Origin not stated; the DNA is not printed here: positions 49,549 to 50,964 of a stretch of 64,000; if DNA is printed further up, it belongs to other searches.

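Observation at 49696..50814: Plant-type SABATH carboxyl methyltransferase homologue, with its stop codon overlapping the TRAP permease stop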

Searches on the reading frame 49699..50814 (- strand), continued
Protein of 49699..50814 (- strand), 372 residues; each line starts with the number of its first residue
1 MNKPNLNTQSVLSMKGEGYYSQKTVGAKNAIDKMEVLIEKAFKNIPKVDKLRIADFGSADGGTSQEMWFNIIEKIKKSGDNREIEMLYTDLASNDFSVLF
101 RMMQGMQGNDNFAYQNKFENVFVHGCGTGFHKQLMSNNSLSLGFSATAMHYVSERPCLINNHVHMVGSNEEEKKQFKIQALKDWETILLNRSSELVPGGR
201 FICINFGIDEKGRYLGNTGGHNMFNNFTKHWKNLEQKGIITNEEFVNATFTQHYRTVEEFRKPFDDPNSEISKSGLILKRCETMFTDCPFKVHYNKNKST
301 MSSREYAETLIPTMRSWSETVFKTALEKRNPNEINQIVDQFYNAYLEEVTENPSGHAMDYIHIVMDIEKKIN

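Call 100: search_protein_families(library=pfam, proteins=[L045:4755-6407:+, L047:10996-12699:+, L045:6407-6985:+, L047:12731-13450:+, L054:9156-10268:+, L052:10125-11360:+, L053:9180-9506:+], max_evalue=1)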
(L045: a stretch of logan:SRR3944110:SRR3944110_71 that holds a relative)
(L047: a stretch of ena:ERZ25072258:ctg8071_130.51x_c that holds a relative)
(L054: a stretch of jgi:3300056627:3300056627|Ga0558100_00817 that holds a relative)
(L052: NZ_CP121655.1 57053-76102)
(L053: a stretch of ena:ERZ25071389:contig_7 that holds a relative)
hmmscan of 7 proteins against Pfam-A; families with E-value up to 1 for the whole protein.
L045:4755-6407:+ (551 aa): 0 families

L047:10996-12699:+ (568 aa): 1 family
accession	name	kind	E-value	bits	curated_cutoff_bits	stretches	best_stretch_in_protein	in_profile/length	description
PF15905.10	HMMR_N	-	0.2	11.5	30.1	1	283-336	118-170/330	Hyaluronan mediated motility receptor N-terminal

L045:6407-6985:+ (193 aa): 1 family
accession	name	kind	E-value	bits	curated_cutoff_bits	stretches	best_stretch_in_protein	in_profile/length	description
PF12525.13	DUF3726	-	6.1e-10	39.3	22.1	1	4-37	1-34/73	Protein of unknown function (DUF3726)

L047:12731-13450:+ (240 aa): 2 families
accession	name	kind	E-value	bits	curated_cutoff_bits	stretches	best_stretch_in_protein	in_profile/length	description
PF12525.13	DUF3726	-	4.2e-05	23.8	22.1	1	4-52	2-50/73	Protein of unknown function (DUF3726)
PF20690.3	bDLD3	-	0.17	12.3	27.1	1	27-63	36-70/73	Bacterial Death-like domain 3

L054:9156-10268:+ (371 aa): 16 families
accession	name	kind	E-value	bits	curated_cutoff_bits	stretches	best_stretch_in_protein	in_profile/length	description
PF01266.30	DAO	-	2.9e-57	195.3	27.9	1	8-364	1-350/353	FAD dependent oxidoreductase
PF13450.12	NAD_binding_8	-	2.4e-05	24.9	21.9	1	11-47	1-37/68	NAD(P)-binding Rossmann-like domain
PF01593.30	Amino_oxidase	-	9.3e-05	22.3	19.8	1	18-63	3-44/443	Flavin containing amine oxidoreductase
PF07992.20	Pyr_redox_2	-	0.00043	20.2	26.1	1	9-54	145-190/291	Pyridine nucleotide-disulphide oxidoreductase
PF01946.23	Thi4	-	0.0012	18.6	26.2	1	6-45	17-57/235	Thi4 family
PF00070.33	Pyr_redox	-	0.01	16.8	22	1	10-41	3-34/82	Pyridine nucleotide-disulphide oxidoreductase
PF03486.20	HI0933_like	-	0.013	15.4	50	1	8-44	2-38/244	HI0933-like protein Rossmann domain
PF00890.30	FAD_binding_2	-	0.023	14.3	20.4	1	8-41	1-34/414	FAD binding domain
PF02254.24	TrkA_N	-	0.03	15.1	23.8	1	10-53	2-45/116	TrkA-N domain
PF05834.18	Lycopene_cycl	-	0.035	13.6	23.4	1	8-41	1-36/380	Lycopene cyclase protein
PF01494.25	FAD_binding_3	-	0.036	13.7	22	1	7-38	2-33/349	FAD binding domain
PF02558.23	ApbA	-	0.054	13.6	22.2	1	10-37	2-29/150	Ketopantoate reductase PanE/ApbA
PF13738.12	Pyr_redox_3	-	0.069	12.8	30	1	10-39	1-31/305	Pyridine nucleotide-disulphide oxidoreductase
PF02737.24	3HCDH_N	-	0.12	12.7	22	1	10-39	3-32/180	3-hydroxyacyl-CoA dehydrogenase, NAD binding domain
PF12831.13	FAD_oxidored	-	0.15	11.8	27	1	8-42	1-35/416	FAD dependent oxidoreductase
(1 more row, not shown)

L052:10125-11360:+ (412 aa): 4 families
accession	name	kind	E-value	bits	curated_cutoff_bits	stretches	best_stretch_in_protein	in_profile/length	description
PF01266.30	DAO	-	3e-56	191.9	27.9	1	3-394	1-353/353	FAD dependent oxidoreductase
PF07992.20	Pyr_redox_2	-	0.019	14.8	26.1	0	3-32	144-173/291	Pyridine nucleotide-disulphide oxidoreductase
PF13450.12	NAD_binding_8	-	0.22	12.3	21.9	1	6-39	1-34/68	NAD(P)-binding Rossmann-like domain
PF00070.33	Pyr_redox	-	0.81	10.7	22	0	4-33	2-31/82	Pyridine nucleotide-disulphide oxidoreductase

L053:9180-9506:+ (109 aa): 1 family
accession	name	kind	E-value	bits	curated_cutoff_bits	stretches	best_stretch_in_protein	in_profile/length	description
PF22847.2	BT_3657-like_N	-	0.12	12.6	27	1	33-73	36-72/168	Arabinosidase BT_3657-like, N-terminal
